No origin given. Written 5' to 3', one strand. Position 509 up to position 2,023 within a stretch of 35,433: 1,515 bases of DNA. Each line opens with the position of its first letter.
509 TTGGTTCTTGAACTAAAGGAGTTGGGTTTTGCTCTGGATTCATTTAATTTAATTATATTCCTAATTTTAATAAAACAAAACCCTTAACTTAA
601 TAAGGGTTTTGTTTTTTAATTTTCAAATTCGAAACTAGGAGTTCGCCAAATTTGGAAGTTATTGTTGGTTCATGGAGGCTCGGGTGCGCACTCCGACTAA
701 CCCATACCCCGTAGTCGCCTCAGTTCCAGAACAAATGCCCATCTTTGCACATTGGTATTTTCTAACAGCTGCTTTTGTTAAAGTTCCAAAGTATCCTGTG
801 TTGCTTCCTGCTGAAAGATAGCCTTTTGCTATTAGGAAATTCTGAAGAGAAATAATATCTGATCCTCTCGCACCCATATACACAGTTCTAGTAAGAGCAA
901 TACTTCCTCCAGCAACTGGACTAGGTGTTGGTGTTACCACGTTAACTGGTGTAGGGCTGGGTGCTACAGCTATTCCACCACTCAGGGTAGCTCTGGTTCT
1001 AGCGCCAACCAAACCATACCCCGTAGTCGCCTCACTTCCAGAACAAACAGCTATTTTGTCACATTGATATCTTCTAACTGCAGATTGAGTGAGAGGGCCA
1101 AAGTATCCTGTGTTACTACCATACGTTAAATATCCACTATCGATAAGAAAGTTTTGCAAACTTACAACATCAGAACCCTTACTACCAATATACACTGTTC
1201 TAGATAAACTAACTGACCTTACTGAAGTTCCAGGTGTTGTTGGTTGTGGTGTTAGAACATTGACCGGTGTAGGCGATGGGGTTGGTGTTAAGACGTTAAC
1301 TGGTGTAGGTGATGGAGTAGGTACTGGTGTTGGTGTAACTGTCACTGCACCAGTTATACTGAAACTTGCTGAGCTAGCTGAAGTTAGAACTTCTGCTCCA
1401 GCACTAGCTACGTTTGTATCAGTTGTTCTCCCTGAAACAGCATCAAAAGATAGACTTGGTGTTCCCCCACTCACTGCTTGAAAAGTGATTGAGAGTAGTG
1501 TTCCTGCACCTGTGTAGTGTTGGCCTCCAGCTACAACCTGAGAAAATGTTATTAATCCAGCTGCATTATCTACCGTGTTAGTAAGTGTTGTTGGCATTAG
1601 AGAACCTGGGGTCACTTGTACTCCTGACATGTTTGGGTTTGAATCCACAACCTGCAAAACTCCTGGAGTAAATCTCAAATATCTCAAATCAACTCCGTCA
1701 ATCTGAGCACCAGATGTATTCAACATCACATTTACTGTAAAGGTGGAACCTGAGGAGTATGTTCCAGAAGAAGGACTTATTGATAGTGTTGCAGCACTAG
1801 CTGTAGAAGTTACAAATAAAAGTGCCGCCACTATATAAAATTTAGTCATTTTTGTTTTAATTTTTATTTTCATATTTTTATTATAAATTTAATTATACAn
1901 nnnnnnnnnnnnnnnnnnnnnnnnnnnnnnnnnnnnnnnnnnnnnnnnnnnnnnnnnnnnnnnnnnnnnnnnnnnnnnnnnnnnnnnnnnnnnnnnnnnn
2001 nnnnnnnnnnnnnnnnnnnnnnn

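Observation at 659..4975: Three-gene cohesin-dockerin module predicts a peptidoglycan-anchored anchor / adaptor / cargo surface assembly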

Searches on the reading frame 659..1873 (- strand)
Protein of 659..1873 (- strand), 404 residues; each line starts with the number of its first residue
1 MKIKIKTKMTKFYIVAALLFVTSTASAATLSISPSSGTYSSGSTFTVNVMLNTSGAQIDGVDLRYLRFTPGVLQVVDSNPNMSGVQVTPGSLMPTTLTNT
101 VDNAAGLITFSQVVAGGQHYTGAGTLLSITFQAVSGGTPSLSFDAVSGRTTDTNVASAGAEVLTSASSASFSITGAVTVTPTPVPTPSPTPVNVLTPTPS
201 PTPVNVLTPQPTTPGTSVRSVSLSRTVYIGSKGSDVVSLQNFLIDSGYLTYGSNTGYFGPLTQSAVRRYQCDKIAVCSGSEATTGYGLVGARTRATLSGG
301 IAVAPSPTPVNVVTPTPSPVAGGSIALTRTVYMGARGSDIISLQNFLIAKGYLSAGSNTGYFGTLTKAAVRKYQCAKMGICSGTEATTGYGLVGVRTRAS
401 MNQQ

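Call 3: search_protein_families(library=pfam, proteins=[window:659-1873:-], max_evalue=1)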
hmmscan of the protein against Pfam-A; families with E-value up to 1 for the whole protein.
window:659-1873:- (404 aa): 1 family
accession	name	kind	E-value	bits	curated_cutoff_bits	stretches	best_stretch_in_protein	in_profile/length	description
PF01471.23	PG_binding_1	-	2.6e-19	69.6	23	2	233-270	2-38/57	Putative peptidoglycan binding domain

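Call 4: search_protein_families(library=ncbifam, proteins=[window:659-1873:-], max_evalue=1)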
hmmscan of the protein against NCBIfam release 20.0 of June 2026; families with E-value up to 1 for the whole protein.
window:659-1873:- (404 aa): 4 families
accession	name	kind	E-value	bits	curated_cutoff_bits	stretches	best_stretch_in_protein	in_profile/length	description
TIGR02869.1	spore_SleB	equivalog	6.5e-12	45.7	236.5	2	329-380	5-54/201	spore cortex-lytic enzyme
NF004786.0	PRK06132.1-3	equivalog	1.2e-05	24.3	329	2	188-281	179-267/418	hypothetical protein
NF033186.1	internalin_K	exception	0.0029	16.1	1100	1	69-212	401-541/604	class 1 internalin InlK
NF037973.1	metallo_SslE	exception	0.77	7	3000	1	157-212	39-95/1519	lipoprotein metalloprotease SslE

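Call 8: search_solved_structures(query=window:659-1873:-, max_evalue=1, show_alignments=2)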
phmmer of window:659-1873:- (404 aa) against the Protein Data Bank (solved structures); distinct sequences matched with E-value up to 1: 4.
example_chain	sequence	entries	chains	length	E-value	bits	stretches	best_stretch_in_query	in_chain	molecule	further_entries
4xxt_A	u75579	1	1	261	0.0024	20.5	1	226-309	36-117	Fusion of predicted Zn-dependent amidase/peptidase (Cell wall hydrolase/DD-carboxypeptidas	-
6tci_A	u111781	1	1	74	0.28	13.8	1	330-380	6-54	Spore cortex-lytic enzyme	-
4lpq_A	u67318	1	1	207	0.52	12.9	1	230-308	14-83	ErfK/YbiS/YcfS/YnhG family protein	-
4l3a_A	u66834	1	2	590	0.65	12.6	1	68-216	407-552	Internalin K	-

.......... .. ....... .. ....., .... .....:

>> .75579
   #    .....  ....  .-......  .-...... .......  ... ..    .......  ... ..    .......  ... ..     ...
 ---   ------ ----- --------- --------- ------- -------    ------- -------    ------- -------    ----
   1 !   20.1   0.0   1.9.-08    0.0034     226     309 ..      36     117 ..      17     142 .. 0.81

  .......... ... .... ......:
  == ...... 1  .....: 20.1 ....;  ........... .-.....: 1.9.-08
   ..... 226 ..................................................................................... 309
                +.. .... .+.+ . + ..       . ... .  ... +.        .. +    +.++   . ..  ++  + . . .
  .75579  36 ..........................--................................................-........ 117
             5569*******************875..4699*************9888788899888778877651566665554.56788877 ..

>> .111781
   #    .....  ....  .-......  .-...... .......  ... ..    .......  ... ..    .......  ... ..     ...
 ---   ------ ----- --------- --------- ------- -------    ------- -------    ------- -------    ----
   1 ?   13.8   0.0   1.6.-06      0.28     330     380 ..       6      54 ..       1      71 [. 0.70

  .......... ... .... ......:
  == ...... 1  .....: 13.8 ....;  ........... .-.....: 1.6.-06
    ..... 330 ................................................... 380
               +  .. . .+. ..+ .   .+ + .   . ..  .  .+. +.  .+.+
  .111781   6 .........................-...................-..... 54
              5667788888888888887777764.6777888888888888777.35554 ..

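Call 36: find_homologous_proteins(query=window:659-1873:-, max_evalue=0.00001)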
Query window:659-1873:- (404 aa): 52 proteins with E <= 0.00001 among 8000 candidates.
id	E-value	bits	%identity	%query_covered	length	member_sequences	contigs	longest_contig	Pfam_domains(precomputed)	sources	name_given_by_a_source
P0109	2.7e-243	825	100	98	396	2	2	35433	PF01471.24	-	-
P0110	1.2e-145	504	64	99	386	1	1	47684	PF01471.24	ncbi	ncbi:MAG: peptidoglycan-binding protein [Parcubacteria group bacterium]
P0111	3.8e-141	489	62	98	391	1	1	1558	PF00963.25,PF01471.24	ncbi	-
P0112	6.9e-137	475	61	98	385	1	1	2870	PF01471.24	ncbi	-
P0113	1.9e-135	470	60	97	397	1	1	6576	PF01471.24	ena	-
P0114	1.0e-110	389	49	97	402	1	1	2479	PF01471.24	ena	-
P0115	4.3e-108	380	48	93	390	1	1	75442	PF01471.24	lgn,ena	-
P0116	1.2e-81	293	50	47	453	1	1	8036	PF00963.25,PF01471.24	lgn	-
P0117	4.5e-75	271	50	38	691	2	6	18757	PF01471.24,PF08239.18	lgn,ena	-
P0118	2.1e-70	256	44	88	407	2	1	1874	PF00963.25,PF01471.24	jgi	jgi:peptidoglycan hydrolase-like protein with peptidoglycan-binding domain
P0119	3.6e-60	222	39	94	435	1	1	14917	PF00963.25,PF01471.24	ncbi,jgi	jgi:peptidoglycan hydrolase-like protein with peptidoglycan-binding domain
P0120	1.1e-57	214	45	73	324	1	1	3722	PF00963.25,PF01471.24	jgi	jgi:hypothetical protein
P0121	2.7e-56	210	41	46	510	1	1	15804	PF09374.16,PF01471.24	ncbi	-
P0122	1.6e-43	168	48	42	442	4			-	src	-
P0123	3.5e-43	167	37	87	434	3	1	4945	PF01471.24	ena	-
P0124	9.6e-43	165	49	43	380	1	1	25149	PF01471.24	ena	-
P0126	2.5e-36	144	45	37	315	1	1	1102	PF00963.25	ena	-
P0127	5.1e-26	110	42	45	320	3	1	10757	PF01471.24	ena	-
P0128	1.4e-22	99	56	20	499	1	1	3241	PF01471.24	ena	-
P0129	3.6e-17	81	36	50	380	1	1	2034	PF01471.24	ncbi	-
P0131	4.0e-15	74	29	43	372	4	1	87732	PF05257.23,PF00877.26,PF05382.20,PF01471.24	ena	-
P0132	1.2e-14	73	35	50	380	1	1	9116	PF01471.24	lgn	-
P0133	2.3e-14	72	30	46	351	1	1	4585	PF07691.18,PF00963.25,PF10528.15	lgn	-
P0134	4.8e-14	71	53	22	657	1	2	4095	PF01471.24,PF00041.28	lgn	-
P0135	7.8e-14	70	36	43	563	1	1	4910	PF00963.25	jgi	-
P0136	8.5e-13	67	46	21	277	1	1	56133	PF01471.24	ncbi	-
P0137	2.5e-12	65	43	19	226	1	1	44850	PF01471.24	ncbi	-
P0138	1.2e-11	63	43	26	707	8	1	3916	PF13229.13,PF01453.31,PF01471.24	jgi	jgi:peptidoglycan hydrolase-like protein with peptidoglycan-binding domain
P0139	2.9e-11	61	43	24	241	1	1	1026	PF01471.24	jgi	jgi:hypothetical protein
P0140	9.5e-11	60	41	43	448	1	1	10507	PF01551.30,PF01471.24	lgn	-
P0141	1.0e-10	60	28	43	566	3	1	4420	PF00963.25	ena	-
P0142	3.0e-10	58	34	27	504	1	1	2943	PF09374.16,PF08823.17,PF03734.20,PF01471.24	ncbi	-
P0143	8.4e-10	57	32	36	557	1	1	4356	PF09374.16,PF00877.26,PF01471.24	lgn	-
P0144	3.9e-9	55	44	26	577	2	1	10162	PF00801.27,PF00127.27,PF13473.13,PF01471.24,PF18911.7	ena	-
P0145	6.0e-9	54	48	20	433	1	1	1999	PF01471.24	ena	-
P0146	6.8e-9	54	43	19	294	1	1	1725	PF01471.24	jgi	jgi:hypothetical protein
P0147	1.1e-7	50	42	21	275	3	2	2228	PF01471.24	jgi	jgi:hypothetical protein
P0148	1.1e-7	50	32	44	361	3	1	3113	PF23446.2,PF23457.2,PF00963.25,PF01476.27,PF23462.2,PF23473.2,PF23472.2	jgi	-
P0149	1.3e-7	49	43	20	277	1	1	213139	PF01471.24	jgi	jgi:peptidoglycan hydrolase-like protein with peptidoglycan-binding domain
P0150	1.7e-7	49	46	19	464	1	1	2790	PF00801.27,PF01471.24,PF18911.7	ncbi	-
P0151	2.0e-7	49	33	23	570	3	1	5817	PF08823.17,PF03734.20,PF01471.24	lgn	-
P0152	3.5e-7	48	40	21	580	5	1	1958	PF00404.25,PF00963.25,PF01510.31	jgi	jgi:hypothetical protein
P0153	4.5e-7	48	31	37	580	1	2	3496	PF05257.23,PF09374.16,PF00877.26,PF08823.17,PF05887.17,PF01471.24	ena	-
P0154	6.1e-7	47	47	24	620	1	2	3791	PF00801.27,PF01471.24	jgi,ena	-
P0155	9.3e-7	47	34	24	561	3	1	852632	PF08823.17,PF03734.20,PF01471.24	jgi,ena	-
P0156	1.6e-6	46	28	32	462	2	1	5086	PF08823.17,PF03734.20,PF01471.24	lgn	-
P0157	1.8e-6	46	38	16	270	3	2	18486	PF01471.24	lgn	-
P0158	2.0e-6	46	28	44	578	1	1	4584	PF09374.16,PF08823.17,PF03734.20,PF01471.24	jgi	jgi:peptidoglycan hydrolase-like protein with peptidoglycan-binding domain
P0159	5.5e-6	44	27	36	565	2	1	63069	PF05257.23,PF09374.16,PF00877.26,PF08823.17,PF01471.24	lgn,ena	-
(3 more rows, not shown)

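Call 37: find_encoding_contigs(protein=P0110, flank=8000, max_places=2)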
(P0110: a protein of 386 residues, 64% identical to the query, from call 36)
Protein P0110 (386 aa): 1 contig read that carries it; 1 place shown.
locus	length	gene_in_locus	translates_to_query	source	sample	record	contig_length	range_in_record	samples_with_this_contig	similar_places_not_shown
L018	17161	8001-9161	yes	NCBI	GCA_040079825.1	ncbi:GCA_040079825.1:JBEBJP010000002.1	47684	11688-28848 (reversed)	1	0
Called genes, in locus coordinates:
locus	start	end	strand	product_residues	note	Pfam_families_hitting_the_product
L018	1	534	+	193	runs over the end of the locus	PF00333:Ribosomal_S5, PF03719:Ribosomal_S5_C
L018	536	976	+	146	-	PF00828:Ribosomal_L27A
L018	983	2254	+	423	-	PF00344:SecY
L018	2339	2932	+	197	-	PF00406:ADK, PF13207:AAA_17 (faint)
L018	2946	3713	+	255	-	PF00557:Peptidase_M24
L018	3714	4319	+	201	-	PF00334:NDK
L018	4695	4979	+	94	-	PF09997:DUF2238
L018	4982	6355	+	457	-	PF00753:Lactamase_B, PF23023:Anti-Pycsar_Apyc1 (weak), PF12706:Lactamase_B_2 (weak), PF16661:Lactamase_B_6, PF10996:Beta-Casp, PF07521:RMMBL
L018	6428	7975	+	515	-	PF00041:fn3 (faint), PF16656:Pur_ac_phosph_N (weak), PF00404:Dockerin_1 (weak)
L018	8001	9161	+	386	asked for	PF01471:PG_binding_1 (weak)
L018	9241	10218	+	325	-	-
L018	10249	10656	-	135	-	PF00453:Ribosomal_L20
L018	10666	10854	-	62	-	PF01632:Ribosomal_L35p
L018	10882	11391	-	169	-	PF05198:IF3_N, PF00707:IF3_C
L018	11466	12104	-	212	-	-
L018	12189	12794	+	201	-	-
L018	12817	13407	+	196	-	PF06161:DUF975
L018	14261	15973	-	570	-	PF11398:DUF2813 (faint), PF13175:AAA_15, PF13304:AAA_21, PF20469:OLD-like_TOPRIM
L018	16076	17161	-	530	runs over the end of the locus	-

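Call 38: find_encoding_contigs(protein=P0115, flank=8000, max_places=2)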
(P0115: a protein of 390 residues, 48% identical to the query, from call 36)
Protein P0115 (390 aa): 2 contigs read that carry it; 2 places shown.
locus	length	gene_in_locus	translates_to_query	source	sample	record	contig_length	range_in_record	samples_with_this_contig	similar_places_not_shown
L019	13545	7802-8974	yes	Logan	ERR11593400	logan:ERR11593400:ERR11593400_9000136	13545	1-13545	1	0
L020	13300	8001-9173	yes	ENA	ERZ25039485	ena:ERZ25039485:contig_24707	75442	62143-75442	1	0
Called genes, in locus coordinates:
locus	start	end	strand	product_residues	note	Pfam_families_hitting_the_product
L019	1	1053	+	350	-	?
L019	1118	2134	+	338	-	PF03951:Gln-synt_N, PF00120:Gln-synt_C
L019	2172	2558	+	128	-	-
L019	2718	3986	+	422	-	-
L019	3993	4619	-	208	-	PF04199:Cyclase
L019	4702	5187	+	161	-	-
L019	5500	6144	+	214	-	-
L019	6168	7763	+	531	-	PF19077:Big_13 (faint), PF17957:Big_7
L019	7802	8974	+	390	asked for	PF01471:PG_binding_1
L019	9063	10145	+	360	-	PF16656:Pur_ac_phosph_N (faint)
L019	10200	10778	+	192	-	PF04542:Sigma70_r2, PF08281:Sigma70_r4_2, PF04545:Sigma70_r4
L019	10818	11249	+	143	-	-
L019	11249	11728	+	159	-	-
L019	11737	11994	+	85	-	-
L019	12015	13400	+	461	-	PF25990:Beta-barrel_YknX, PF25954:Beta-barrel_RND_2 (weak), PF25989:YknX_C (faint)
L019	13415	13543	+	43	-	?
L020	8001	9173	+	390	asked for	PF01471:PG_binding_1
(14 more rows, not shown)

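Call 39: find_encoding_contigs(protein=P0119, flank=8000, max_places=2)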
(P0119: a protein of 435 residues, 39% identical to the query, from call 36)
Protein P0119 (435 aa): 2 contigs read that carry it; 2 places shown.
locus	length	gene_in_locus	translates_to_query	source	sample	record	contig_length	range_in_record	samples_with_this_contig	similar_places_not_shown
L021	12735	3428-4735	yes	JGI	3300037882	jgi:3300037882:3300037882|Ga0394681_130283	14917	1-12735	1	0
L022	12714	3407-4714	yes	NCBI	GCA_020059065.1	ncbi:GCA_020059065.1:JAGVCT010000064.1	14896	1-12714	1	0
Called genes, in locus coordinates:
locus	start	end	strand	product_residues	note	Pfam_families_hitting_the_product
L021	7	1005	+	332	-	PF00750:tRNA-synt_1d, PF05746:DALR_1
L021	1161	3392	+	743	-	PF22352:K319L-like_PKD, PF00404:Dockerin_1 (faint)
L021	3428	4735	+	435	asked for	PF00963:Cohesin (weak), PF01471:PG_binding_1 (weak)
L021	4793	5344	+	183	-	PF00963:Cohesin (weak)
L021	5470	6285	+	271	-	PF13623:SurA_N_2, PF13624:SurA_N_3, PF09312:SurA_N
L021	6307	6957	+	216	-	PF11303:DUF3105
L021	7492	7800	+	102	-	-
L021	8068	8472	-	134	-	-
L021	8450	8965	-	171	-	-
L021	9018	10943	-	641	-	-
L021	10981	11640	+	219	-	PF01386:Ribosomal_L25p, PF14693:Ribosomal_TL5_C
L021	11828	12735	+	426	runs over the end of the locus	PF13406:SLT_2 (weak)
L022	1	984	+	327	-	?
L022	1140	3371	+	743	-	PF22352:K319L-like_PKD, PF00404:Dockerin_1 (faint)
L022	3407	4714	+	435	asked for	PF00963:Cohesin (weak), PF01471:PG_binding_1 (weak)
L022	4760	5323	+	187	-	PF00963:Cohesin (weak)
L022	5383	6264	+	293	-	PF13623:SurA_N_2, PF13624:SurA_N_3, PF09312:SurA_N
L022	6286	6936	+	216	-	PF11303:DUF3105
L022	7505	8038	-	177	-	PF05443:ROS_MUCR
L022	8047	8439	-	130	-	-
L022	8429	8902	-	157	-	-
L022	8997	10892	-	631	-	-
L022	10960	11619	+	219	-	PF01386:Ribosomal_L25p, PF14693:Ribosomal_TL5_C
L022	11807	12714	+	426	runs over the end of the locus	PF13406:SLT_2 (weak)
